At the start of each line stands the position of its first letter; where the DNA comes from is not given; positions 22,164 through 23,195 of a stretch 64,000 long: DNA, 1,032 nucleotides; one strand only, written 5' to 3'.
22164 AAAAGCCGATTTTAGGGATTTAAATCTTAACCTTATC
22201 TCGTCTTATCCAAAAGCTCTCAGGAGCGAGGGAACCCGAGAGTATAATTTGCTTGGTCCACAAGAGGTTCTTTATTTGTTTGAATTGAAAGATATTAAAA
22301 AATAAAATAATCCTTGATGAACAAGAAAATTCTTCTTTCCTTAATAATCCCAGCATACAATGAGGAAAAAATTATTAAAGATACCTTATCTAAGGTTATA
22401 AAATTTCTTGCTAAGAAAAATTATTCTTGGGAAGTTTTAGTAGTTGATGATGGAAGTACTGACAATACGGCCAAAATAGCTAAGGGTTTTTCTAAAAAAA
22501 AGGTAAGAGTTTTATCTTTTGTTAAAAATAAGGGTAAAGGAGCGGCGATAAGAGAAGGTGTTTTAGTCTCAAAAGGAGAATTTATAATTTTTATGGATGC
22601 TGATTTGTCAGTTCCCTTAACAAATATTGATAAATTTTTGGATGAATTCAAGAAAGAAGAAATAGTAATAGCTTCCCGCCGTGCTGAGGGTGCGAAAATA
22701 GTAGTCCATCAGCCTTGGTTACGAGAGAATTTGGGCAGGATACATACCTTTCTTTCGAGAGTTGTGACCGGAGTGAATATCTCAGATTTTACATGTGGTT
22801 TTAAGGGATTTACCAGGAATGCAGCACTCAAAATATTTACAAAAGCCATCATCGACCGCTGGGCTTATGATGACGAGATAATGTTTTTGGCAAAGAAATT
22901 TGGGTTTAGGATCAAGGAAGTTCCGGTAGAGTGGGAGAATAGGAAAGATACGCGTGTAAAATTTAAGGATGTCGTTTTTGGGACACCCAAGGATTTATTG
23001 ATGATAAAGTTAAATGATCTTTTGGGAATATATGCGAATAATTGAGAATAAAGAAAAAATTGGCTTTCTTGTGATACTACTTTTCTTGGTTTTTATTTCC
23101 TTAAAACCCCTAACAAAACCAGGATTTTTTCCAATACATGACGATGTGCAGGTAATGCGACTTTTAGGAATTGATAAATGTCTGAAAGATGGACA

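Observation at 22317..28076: CsbB/YfhO-like module with three tandem YfhO-family paralogs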

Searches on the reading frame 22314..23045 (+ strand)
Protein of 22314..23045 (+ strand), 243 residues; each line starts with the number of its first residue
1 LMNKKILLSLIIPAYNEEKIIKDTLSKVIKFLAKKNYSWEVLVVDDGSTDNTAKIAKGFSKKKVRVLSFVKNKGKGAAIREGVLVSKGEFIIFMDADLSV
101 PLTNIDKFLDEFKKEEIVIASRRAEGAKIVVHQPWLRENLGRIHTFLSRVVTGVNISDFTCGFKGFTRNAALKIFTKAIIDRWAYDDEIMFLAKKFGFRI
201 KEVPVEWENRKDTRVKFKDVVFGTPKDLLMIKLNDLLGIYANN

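Call 5: search_protein_families(library=pfam, proteins=[window:22314-23045:+], max_evalue=0.01)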
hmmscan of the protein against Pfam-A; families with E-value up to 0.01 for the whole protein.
window:22314-23045:+ (243 aa): 3 families
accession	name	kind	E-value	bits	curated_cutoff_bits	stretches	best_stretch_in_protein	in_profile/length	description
PF00535.33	Glycos_transf_2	-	5e-34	118.1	23.3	1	9-174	1-167/168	Glycosyl transferase family 2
PF10111.15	Glyco_tranf_2_2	-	4.2e-09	36.7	27.3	1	9-110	1-104/276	Glycosyltransferase like family 2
PF13641.12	Glyco_tranf_2_3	-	9.5e-07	29.5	27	1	8-97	3-96/230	Glycosyltransferase like family 2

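Call 12: search_protein_families(library=ncbifam, proteins=[window:22314-23045:+], max_evalue=0.01)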
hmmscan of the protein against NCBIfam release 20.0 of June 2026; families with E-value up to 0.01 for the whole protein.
window:22314-23045:+ (243 aa): 28 families (the best 25 are shown)
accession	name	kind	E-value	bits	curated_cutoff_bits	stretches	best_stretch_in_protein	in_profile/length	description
NF047588.1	GlcsyltransPgfSStrep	equivalog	7e-24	84.6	500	1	7-217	2-205/308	glycosyltransferase PgfS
NF007986.1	PRK10714.1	equivalog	1.3e-19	70.4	529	1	8-217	8-210/316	undecaprenyl-phosphate 4-deoxy-4-formamido-L-arabinose transferase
NF058614.1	PPMAGASynPpgS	equivalog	1e-18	67.6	370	1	10-207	4-196/226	polyprenyl-phospho-N-acetylgalactosaminyl synthase PpgS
TIGR03937.1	PgaC_IcaA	equivalog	2.3e-18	66.4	422.3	1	6-117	45-155/407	poly-beta-1,6-N-acetyl-D-glucosamine synthase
TIGR04182.1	glyco_TIGR04182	equivalog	2.8e-17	63.1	325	1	10-220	4-204/293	S-layer glycoprotein N-glycosyltransferase AglJ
NF007482.0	PRK10073.1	equivalog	6.1e-17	61.6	423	1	1-124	1-122/334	glycosyltransferase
NF010496.0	PRK13915.1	equivalog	1.7e-16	60.2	262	1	6-101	31-130/307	glucosyl-3-phosphoglycerate synthase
NF047683.1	TeichurnBiosyTuaG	equivalog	6.6e-16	58.7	400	1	1-116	1-115/252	teichuronic acid biosynthesis protein TuaG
NF041875.1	EPS_EpsD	equivalog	2.1e-15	56.9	370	1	8-120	1-112/325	exopolysaccharide biosynthesis glycosyltransferase EpsD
TIGR04283.1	glyco_like_mftF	equivalog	2.3e-15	56.8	182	1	8-116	1-101/221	TIGR04283 family arsenosugar biosynthesis glycosyltransferase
NF041391.1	DPhHxTase_Halo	equivalog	6.9e-15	54.6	375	1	14-212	3-188/213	dolichyl-phosphate hexose transferase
NF038302.1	EPS_HpsE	equivalog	2.1e-14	53.2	300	1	8-155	3-151/307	hormogonium polysaccharide biosynthesis glycosyltransferase HpsE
TIGR03965.1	mycofact_glyco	equivalog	1.2e-12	47.4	280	1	9-123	77-190/467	mycofactocin biosynthesis glycosyltransferase MftF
TIGR03111.1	glyc2_xrt_Gpos1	hypoth_equivalog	9.3e-10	37.9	363.95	1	8-120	51-164/439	TIGR03111 family XrtG-associated glycosyltransferase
NF038299.1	EPS_HpsN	equivalog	5.3e-09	35.5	425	1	7-117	2-112/317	hormogonium polysaccharide biosynthesis glycosyltransferase HpsN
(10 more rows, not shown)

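Call 63: list_cluster_members(proteins=[P0001, P0121, window:22317-23045:+])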
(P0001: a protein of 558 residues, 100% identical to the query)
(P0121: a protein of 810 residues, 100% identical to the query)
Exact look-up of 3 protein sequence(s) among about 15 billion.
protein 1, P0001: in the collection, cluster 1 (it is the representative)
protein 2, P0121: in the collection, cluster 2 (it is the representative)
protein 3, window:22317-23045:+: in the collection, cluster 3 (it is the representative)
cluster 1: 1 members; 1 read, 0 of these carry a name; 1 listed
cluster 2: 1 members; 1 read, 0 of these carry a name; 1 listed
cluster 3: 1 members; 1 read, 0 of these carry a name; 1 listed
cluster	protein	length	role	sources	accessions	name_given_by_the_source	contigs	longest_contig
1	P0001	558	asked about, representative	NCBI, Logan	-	-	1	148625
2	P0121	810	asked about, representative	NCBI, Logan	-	-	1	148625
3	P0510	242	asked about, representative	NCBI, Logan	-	-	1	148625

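Call 71: search_solved_structures(query=window:22317-23045:+, max_evalue=0.001, show_alignments=2)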
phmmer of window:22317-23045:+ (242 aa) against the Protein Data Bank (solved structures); distinct sequences matched with E-value up to 0.001: 31.
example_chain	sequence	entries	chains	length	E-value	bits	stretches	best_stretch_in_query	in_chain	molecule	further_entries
2z86_A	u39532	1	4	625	4.2e-17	65.6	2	5-114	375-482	Chondroitin synthase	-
2z87_A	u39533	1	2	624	4.2e-17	65.6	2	5-114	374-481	Chondroitin synthase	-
5mlz_A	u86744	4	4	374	1.3e-15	60.7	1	6-162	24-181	Dolichol monophosphate mannose synthase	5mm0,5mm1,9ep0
5eke_A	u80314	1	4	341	3.7e-14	56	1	2-132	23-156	Uncharacterized glycosyltransferase sll0501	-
5ekp_C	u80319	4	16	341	3.7e-14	56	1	2-132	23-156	Uncharacterized glycosyltransferase sll0501 | Glycosyltransferase sll0501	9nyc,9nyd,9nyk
9nye_A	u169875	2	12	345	3.8e-14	55.9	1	2-132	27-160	Glycosyltransferase sll0501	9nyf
9bhc_C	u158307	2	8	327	5.7e-14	55.3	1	7-210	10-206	Undecaprenyl-phosphate 4-deoxy-4-formamido-L-arabinose transferase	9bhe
8vxh_A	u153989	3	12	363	8.2e-14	54.8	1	7-210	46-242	Undecaprenyl-phosphate 4-deoxy-4-formamido-L-arabinose transferase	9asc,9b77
9hwj_A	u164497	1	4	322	8.9e-13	51.4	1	7-212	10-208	Undecaprenyl-phosphate 4-deoxy-4-formamido-L-arabinose transferase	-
5hea_A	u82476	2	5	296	7.3e-11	45.2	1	5-98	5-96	Putative glycosyltransferase (GalT1)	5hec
5tze_C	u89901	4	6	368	8.5e-11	45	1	7-150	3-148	Glycosyl transferase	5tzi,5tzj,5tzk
5tz8_A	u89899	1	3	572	1.8e-10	43.9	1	7-150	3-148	Glycosyl transferase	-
6p61_A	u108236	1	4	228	3.9e-10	42.8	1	2-99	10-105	Glycosyltransferase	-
8vh7_A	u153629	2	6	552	3.5e-08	36.4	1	6-111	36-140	Heparosan synthase B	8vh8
8viw_A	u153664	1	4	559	3.6e-08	36.3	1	6-111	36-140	Heparosan synthase B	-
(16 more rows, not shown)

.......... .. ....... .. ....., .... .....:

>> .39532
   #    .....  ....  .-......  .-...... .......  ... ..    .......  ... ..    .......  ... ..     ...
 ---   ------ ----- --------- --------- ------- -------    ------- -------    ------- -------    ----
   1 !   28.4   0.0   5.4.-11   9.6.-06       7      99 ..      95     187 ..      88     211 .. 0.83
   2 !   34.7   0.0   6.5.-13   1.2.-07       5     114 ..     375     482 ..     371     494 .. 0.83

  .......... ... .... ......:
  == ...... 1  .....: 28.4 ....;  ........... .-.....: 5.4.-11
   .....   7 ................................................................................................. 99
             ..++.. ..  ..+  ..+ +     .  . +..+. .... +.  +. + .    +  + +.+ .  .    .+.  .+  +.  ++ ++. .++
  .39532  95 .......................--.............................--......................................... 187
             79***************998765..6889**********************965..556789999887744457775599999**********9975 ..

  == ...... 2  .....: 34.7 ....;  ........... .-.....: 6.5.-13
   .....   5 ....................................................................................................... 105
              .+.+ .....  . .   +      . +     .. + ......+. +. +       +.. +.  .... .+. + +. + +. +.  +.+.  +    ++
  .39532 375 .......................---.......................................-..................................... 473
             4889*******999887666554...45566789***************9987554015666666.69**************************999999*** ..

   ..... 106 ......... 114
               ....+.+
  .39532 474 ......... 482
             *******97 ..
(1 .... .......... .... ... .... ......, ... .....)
